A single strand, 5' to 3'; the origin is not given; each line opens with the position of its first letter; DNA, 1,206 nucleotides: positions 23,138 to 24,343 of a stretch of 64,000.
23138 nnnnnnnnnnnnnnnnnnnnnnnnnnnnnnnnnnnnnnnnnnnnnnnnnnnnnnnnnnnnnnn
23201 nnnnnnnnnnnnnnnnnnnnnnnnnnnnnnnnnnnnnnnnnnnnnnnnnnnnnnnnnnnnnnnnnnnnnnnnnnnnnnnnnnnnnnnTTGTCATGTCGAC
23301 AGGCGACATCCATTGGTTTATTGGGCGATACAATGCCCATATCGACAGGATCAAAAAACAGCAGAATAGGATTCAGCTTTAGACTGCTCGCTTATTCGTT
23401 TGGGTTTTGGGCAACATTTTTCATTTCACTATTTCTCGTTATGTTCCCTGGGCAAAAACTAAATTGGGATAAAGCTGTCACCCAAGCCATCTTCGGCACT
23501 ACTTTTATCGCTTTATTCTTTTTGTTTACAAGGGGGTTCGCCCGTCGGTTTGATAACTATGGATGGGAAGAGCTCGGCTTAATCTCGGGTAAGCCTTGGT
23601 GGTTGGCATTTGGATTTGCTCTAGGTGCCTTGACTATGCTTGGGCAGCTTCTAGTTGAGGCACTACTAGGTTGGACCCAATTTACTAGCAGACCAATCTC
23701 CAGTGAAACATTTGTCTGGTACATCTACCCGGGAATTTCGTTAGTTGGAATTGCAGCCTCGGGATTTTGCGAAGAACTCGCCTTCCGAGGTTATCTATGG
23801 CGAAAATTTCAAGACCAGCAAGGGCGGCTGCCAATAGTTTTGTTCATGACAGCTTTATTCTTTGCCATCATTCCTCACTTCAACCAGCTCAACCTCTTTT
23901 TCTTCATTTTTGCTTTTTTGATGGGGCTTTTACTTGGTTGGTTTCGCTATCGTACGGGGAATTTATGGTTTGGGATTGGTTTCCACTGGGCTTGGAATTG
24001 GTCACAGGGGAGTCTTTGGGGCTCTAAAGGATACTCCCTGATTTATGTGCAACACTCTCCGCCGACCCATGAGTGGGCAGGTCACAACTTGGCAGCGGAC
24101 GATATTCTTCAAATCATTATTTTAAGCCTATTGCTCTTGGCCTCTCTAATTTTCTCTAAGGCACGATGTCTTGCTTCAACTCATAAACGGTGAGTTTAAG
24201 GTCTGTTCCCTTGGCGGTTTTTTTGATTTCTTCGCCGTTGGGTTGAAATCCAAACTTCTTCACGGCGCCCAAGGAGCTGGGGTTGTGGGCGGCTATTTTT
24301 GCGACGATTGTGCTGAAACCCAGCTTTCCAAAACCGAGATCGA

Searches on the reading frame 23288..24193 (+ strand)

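Call 48: search_protein_families(library=pfam, proteins=[window:23288-24193:+], max_evalue=0.001)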
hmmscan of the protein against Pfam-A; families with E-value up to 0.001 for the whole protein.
window:23288-24193:+ (301 aa): 1 family
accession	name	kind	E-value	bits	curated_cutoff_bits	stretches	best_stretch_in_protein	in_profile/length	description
PF02517.21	Rce1-like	-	1.5e-18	67.3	22.4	1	151-238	8-92/93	Type II CAAX prenyl endopeptidase Rce1-like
